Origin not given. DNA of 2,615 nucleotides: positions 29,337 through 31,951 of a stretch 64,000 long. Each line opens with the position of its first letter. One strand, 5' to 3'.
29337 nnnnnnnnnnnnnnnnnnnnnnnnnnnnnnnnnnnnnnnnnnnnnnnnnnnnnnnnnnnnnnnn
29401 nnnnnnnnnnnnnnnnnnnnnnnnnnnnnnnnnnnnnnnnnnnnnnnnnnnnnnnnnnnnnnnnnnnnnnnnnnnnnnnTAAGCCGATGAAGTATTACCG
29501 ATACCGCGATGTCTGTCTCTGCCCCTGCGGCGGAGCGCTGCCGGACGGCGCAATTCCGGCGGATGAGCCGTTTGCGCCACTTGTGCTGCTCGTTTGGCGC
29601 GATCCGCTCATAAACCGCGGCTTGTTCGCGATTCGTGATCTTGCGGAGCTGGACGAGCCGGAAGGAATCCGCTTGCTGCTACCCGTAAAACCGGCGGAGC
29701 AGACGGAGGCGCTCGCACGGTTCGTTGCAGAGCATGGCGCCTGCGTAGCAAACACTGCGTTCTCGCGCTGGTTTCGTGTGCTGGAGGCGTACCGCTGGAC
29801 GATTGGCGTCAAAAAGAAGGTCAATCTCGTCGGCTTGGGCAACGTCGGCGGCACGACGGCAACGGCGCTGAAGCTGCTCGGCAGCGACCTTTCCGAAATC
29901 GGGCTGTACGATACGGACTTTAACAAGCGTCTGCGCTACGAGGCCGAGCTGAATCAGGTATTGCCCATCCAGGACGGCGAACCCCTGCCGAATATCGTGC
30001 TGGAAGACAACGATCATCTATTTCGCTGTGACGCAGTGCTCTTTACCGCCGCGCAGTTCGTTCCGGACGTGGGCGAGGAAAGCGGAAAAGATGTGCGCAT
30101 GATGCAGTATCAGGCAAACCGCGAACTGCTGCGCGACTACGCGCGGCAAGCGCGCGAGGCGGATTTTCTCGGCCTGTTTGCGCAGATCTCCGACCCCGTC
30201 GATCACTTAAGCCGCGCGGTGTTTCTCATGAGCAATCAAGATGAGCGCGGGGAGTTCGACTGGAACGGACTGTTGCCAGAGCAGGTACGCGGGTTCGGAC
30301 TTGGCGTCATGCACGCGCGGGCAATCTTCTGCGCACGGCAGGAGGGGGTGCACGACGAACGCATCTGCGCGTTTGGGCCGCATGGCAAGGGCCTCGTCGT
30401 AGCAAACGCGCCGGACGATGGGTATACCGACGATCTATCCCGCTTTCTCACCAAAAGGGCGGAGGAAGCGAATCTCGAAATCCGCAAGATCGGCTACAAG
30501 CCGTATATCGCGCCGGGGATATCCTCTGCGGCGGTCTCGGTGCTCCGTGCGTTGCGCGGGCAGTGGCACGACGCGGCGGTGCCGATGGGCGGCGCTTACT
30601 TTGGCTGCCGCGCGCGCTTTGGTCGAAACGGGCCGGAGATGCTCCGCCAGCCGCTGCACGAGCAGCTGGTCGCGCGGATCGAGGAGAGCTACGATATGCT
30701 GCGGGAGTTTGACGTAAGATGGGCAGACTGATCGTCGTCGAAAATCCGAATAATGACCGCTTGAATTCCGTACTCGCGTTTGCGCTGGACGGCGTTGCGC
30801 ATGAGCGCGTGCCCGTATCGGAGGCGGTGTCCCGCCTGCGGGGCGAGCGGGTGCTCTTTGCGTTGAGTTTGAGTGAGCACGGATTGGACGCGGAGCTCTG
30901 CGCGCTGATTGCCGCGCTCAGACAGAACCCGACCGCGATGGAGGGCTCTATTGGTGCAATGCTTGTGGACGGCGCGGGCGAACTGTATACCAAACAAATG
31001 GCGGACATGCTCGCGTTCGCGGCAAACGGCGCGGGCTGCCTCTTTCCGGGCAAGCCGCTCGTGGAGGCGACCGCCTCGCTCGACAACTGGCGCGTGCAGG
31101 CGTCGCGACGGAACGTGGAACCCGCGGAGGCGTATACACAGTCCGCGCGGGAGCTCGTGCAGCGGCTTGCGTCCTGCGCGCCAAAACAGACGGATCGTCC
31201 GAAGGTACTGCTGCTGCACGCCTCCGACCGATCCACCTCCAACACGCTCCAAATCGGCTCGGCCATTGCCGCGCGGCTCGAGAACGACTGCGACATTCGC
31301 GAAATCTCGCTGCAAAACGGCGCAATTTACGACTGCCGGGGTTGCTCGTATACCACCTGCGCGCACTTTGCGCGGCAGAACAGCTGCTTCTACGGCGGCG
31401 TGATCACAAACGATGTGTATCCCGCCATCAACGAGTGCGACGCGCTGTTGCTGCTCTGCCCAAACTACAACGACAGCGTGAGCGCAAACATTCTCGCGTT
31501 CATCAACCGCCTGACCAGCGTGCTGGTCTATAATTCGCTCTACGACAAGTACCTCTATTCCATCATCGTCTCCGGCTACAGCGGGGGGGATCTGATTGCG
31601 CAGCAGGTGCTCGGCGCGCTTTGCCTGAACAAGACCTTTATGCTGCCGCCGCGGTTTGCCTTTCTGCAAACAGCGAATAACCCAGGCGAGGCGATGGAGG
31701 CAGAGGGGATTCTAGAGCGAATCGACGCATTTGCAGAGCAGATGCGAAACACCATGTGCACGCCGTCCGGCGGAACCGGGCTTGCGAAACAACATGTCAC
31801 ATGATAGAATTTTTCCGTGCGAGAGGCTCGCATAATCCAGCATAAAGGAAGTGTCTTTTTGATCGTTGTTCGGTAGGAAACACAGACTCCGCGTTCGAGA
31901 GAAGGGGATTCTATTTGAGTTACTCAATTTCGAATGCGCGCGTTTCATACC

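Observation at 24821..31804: Uncharacterised three-gene operon around a 1553-aa HD / helical-repeat / nucleotidyltransferase / PRTase-like protein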

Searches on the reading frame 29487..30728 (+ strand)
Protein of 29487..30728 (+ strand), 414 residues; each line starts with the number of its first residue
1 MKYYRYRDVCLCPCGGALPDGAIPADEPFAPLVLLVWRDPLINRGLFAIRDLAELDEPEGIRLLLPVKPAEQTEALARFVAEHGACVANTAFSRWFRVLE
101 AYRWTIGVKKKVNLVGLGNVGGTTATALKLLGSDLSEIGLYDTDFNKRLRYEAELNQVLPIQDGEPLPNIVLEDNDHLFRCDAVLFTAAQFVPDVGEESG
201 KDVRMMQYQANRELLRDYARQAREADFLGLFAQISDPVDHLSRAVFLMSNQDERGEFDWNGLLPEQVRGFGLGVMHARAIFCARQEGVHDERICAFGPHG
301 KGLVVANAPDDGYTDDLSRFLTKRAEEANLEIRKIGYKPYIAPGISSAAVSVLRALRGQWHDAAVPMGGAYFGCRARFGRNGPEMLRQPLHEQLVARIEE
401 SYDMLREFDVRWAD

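Call 10: search_protein_families(library=pfam, proteins=[window:29487-30728:+], max_evalue=1)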
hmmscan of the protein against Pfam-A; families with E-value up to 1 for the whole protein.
window:29487-30728:+ (414 aa): 2 families
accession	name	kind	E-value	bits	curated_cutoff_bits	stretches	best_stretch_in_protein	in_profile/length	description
PF00056.29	Ldh_1_N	-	0.0068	16.9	27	1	111-251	2-134/141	lactate/malate dehydrogenase, NAD binding domain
PF00899.27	ThiF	-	0.27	10.8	28.1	1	110-144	21-53/238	ThiF family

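Call 11: search_protein_families(library=ncbifam, proteins=[window:29487-30728:+], max_evalue=1)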
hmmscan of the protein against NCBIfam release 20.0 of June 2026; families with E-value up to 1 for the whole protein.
window:29487-30728:+ (414 aa): 5 families
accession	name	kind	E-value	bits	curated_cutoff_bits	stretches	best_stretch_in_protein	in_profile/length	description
TIGR01771.1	L-LDH-NAD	equivalog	0.00063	19.2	303.55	1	114-251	1-129/299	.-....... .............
NF004863.0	PRK06223.1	subfamily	0.0013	18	283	1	109-252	3-137/313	malate dehydrogenase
NF000824.0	PRK00066.1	subfamily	0.0042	16.4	339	1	109-249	6-137/316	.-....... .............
TIGR03944.1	dehyd_SbnB_fam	equivalog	0.012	14.7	326.9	1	109-160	132-183/327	2,3-diaminopropionate biosynthesis protein SbnB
NF003995.0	PRK05472.2-4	subfamily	0.2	11.2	126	1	108-175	82-145/213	redox-sensing transcriptional repressor Rex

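Call 24: find_homologous_proteins(query=window:29487-30728:+)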
Query window:29487-30728:+ (414 aa): 3648 proteins with E <= 0.001 among 8000 candidates; the best 120 are listed.
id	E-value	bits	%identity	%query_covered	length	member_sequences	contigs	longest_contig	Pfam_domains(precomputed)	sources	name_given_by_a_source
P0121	5.7e-264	894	93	100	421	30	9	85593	-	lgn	-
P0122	8.5e-251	850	88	100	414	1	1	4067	-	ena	-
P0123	9.9e-251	850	88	100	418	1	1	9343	-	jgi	jgi:malate/lactate dehydrogenase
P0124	3.0e-246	836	86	100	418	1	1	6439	-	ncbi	-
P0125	4.7e-240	815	85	100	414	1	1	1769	-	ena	-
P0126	3.7e-235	799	82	100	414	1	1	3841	-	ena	-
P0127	7.7e-233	791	82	100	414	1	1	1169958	-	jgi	-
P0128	1.5e-228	777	81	100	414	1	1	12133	-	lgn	-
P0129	1.7e-205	701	73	100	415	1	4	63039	-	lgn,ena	-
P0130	9.0e-199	679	71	100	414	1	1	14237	-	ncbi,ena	-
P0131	2.1e-198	678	71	100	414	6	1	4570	-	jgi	-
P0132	2.6e-196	671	71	100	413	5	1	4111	-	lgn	-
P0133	3.7e-194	664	70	100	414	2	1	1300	-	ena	-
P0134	6.8e-193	660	70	100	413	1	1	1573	-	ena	-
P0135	1.5e-191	655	69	100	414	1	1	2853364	-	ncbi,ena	-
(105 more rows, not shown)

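Call 31: search_solved_structures(query=A3, max_evalue=1, show_alignments=1)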
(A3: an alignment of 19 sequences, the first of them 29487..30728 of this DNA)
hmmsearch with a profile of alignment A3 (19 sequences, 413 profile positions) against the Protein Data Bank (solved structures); distinct sequences matched with E-value up to 1: 68 (the best 60 are shown).
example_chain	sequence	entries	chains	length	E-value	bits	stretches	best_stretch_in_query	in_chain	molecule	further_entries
6j9s_A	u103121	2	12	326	1.9e-09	40.3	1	105-249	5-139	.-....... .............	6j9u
2zqy_A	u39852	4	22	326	2.4e-09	40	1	105-249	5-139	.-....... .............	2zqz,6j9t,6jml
4m1q_A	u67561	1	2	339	1.5e-08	37.4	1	102-249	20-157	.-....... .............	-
3d0o_A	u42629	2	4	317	2.8e-08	36.5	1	106-249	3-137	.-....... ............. 1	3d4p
3h3j_A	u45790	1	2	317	4.4e-08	35.8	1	106-249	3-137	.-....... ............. 1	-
9dq7_P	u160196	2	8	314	1.1e-07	34.6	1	109-246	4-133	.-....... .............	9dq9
4q3n_A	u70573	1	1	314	1.2e-07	34.4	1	109-250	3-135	MGS-M5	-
1hyh_A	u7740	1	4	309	1.6e-07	33.9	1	111-242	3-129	L-2-HYDROXYISOCAPROATE DEHYDROGENASE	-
4lmr_A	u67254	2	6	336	1.7e-07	33.9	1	102-250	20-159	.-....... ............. 1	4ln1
1llc_A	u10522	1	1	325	3.1e-07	33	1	105-249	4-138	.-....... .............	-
1ldn_A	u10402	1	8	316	9.7e-07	31.4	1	106-249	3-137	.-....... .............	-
1ldb_A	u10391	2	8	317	9.8e-07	31.4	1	106-249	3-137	APO-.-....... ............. | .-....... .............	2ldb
3wsv_A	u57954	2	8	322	1.3e-06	31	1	106-249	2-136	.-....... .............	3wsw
9jlo_A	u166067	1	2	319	9.3e-06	28.2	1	107-249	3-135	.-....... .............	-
3pqe_A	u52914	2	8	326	2.1e-05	27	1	107-249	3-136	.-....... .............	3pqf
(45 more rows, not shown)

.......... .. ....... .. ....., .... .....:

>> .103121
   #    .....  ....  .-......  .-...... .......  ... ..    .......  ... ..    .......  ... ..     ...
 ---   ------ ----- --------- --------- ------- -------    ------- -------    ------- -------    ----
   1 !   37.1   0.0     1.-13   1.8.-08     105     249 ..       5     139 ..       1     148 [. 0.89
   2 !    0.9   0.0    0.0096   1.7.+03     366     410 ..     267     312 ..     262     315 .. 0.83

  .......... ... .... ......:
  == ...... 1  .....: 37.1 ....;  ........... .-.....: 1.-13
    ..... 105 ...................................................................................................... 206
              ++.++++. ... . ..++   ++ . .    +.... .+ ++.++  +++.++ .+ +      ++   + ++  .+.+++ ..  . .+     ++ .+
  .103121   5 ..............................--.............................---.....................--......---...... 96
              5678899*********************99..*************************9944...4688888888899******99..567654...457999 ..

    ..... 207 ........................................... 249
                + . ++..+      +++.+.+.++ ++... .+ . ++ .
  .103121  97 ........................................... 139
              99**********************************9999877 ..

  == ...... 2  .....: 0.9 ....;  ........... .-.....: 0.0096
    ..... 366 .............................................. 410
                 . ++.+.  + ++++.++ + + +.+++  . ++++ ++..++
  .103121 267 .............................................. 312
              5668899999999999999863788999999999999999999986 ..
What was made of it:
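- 29487..30731 (+): Gene B: a 414-aa LDH/MDH-fold Rossmann protein with a ~105-aa N-terminal extension. The profile matches L-LDH structures at E 2e-9 (call 31).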

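Call 42: search_protein_families(library=padloc, proteins=[window:29487-30728:+], max_evalue=0.1)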
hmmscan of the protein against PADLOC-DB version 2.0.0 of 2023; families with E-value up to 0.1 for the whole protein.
window:29487-30728:+ (414 aa): 2 families
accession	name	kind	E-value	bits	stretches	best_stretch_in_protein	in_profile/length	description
PDLC00843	E1-E2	-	0.0082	12.7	1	109-145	318-352/575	E1-E2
PDLC00826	E1-E2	-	0.014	12.1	1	109-145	334-372/576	E1-E2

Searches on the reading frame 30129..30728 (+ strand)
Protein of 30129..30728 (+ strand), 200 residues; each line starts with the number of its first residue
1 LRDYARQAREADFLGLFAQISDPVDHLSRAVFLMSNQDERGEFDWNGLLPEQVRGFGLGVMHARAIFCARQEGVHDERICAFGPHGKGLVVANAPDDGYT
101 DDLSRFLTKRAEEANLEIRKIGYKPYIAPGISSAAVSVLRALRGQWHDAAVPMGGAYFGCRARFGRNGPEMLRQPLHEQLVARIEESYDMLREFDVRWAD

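Call 80: search_solved_structures(query=A12, max_evalue=10, show_alignments=4)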
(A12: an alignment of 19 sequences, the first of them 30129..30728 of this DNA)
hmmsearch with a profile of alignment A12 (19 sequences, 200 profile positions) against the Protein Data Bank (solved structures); distinct sequences matched with E-value up to 10: 14.
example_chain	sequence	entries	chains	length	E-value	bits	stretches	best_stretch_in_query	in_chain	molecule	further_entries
4m1q_A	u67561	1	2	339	0.0027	20.7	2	11-39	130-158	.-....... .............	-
4q3n_A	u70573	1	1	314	0.012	18.5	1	2-40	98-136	MGS-M5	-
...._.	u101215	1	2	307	0.019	18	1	16-197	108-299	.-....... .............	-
1ldn_A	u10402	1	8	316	0.043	16.8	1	9-38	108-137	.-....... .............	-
1ldb_A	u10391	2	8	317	0.044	16.8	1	9-38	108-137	APO-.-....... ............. | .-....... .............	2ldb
2x0i_A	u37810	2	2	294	0.061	16.3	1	78-197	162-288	MALATE DEHYDROGENASE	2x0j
6j9s_A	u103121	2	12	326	0.097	15.6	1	8-38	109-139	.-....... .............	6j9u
2zqy_A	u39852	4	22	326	0.1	15.6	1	8-38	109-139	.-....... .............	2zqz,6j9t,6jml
3d0o_A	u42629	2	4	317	0.14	15.1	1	11-38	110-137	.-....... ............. 1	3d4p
3h3j_A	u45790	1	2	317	0.14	15.1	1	11-38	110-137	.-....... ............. 1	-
3wsv_A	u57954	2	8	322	0.19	14.7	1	5-38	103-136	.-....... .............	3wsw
1ez4_A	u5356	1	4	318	0.3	14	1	3-38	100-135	LACTATE DEHYDROGENASE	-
4lmr_A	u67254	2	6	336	0.35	13.8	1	3-39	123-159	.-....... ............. 1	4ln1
1hyh_A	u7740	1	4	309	0.61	13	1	3-31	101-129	L-2-HYDROXYISOCAPROATE DEHYDROGENASE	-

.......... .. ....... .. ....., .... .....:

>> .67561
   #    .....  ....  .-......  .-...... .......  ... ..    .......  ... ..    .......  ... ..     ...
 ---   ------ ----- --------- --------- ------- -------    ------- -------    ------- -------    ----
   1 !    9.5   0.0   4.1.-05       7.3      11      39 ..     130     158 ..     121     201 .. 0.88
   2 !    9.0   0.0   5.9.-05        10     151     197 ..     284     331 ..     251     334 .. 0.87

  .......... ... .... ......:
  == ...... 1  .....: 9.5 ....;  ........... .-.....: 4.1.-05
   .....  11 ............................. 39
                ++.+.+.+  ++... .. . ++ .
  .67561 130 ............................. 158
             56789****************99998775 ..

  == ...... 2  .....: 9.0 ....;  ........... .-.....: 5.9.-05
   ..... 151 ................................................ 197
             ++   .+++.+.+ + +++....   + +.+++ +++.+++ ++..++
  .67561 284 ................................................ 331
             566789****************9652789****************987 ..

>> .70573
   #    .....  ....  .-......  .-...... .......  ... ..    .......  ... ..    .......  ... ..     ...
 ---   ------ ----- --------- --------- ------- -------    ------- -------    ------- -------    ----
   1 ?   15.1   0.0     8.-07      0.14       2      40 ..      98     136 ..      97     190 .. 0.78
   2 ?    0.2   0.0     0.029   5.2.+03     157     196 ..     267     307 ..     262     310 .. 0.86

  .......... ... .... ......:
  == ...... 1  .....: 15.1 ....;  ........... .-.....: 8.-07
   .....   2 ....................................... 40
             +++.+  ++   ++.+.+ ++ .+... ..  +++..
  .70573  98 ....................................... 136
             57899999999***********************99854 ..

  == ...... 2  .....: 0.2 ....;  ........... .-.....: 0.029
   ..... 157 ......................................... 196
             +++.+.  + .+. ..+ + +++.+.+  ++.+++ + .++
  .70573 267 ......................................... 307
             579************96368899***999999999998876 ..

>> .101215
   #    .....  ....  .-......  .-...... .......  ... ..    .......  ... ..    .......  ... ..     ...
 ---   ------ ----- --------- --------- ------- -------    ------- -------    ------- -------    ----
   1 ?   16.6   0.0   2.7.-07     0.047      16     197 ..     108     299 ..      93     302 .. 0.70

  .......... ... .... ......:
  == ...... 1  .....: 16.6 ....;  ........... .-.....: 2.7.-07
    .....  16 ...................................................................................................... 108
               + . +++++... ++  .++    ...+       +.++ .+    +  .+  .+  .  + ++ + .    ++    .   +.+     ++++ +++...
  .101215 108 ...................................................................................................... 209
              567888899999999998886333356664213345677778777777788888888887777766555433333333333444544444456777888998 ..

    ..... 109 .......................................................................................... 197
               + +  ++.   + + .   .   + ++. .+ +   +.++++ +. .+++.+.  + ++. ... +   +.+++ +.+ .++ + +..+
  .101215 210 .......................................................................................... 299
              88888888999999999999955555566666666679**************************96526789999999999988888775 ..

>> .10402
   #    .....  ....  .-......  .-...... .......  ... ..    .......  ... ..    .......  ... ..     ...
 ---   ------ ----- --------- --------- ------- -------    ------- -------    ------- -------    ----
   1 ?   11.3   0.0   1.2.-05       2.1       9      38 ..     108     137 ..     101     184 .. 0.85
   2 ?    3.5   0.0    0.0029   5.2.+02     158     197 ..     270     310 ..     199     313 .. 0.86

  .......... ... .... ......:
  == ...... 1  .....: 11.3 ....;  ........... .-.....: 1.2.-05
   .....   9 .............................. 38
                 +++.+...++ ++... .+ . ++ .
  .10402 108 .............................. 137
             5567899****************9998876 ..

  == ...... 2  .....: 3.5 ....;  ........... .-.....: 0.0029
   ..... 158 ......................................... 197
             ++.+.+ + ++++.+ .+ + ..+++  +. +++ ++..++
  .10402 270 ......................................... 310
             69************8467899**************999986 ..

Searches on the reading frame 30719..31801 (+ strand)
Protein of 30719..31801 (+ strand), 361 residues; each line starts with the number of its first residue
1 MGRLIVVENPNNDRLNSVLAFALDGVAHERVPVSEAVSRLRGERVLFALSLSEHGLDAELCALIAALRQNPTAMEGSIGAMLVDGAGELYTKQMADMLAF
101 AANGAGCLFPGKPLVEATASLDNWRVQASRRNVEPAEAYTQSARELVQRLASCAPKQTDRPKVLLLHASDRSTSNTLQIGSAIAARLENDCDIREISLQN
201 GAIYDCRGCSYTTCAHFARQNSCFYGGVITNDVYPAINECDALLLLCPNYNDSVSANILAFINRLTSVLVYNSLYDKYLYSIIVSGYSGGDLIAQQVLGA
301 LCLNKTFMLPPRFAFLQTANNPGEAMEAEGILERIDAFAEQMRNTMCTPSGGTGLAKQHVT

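Call 10: search_protein_families(library=pfam, proteins=[window:30719-31801:+], max_evalue=1)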
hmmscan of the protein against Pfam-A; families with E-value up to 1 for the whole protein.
window:30719-31801:+ (361 aa): 3 families
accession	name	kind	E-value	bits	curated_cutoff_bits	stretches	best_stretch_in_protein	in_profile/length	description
PF03358.20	FMN_red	-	1.9e-16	60.4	24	1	161-314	1-146/152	NADPH-dependent FMN reductase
PF02525.22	Flavodoxin_2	-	0.025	14.7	27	1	162-266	2-104/198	Flavodoxin-like fold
PF04060.18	FeS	-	0.059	13.5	23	1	204-219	4-19/33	Putative Fe-S cluster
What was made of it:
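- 30719..31804 (+): Gene C: a 361-aa two-domain protein. The N-terminal ~155 aa are unclassified. The C-terminal half is FMN_red-like, with invariant C206, C209, C214 and C223 (nt 31334-31387). Pfam FMN_red E 2e-16 at aa 161-314 (call 10).
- On Iron-sulfur flavoprotein (Isf) / FMN_red: FMN_red is met at 60.4 bits against 24 (call 10).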

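Call 11: search_protein_families(library=ncbifam, proteins=[window:30719-31801:+], max_evalue=1)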
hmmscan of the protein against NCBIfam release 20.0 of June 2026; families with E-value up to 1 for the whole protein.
window:30719-31801:+ (361 aa): 0 families

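Call 32: search_solved_structures(query=A4, max_evalue=1, show_alignments=1)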
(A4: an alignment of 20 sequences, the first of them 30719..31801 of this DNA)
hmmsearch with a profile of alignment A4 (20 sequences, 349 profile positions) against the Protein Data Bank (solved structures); distinct sequences matched with E-value up to 1: 4.
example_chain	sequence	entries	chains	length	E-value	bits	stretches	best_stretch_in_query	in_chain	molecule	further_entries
3gfr_A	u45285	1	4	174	0.19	13.7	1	231-342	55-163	FMN-dependent NADPH-azoreductase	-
3gfs_A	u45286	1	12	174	0.66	11.9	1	231-342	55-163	FMN-dependent NADPH-azoreductase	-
2gsw_A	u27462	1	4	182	0.92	11.4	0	231-341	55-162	yhdA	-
1nni_1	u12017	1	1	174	0.94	11.4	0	231-341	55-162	hypothetical protein yhda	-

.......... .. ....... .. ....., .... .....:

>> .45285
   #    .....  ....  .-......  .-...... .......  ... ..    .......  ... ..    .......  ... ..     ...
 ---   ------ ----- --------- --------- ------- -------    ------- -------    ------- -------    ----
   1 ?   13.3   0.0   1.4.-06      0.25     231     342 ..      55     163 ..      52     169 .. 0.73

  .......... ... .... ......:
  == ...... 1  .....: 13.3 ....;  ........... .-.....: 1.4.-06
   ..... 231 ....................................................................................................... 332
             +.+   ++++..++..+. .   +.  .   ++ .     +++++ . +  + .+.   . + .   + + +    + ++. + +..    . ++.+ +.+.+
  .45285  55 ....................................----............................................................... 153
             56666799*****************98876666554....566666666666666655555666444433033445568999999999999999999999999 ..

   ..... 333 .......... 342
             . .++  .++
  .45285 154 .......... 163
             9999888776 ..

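Call 42: search_protein_families(library=padloc, proteins=[window:30719-31801:+], max_evalue=0.1)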
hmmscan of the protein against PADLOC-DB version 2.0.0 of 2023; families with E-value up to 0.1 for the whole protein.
window:30719-31801:+ (361 aa): 0 families

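Call 82: find_homologous_proteins(query=window:30719-31801:+)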
Query window:30719-31801:+ (361 aa): 2055 proteins with E <= 0.001 among 8000 candidates; the best 120 are listed.
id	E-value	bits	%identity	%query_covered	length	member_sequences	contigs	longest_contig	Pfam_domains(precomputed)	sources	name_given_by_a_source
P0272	3.4e-220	748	95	99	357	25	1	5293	PF03358.21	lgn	-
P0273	4.0e-198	675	87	96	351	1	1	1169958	PF03358.21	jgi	-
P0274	1.4e-196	670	86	96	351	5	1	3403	PF03358.21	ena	-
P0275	3.4e-196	669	87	96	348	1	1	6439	PF03358.21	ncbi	-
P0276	1.0e-189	648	84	96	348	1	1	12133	PF03358.21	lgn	-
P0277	3.4e-187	639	83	97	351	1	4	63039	PF03358.21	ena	-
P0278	6.5e-184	629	82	96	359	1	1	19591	PF03358.21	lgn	-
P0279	5.7e-182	622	81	96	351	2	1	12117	PF03358.21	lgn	-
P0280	9.2e-180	615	81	96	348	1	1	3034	PF03358.21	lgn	-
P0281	9.2e-179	612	79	96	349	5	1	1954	PF03358.21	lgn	-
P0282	4.1e-178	610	80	96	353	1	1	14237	PF03358.21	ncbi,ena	-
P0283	5.8e-178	609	79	96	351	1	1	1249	PF03358.21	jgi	-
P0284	2.8e-173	594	78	96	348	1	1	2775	PF03358.21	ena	-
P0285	9.5e-173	592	77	96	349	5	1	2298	PF03358.21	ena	-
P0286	6.3e-172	589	77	96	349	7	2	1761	PF03358.21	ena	-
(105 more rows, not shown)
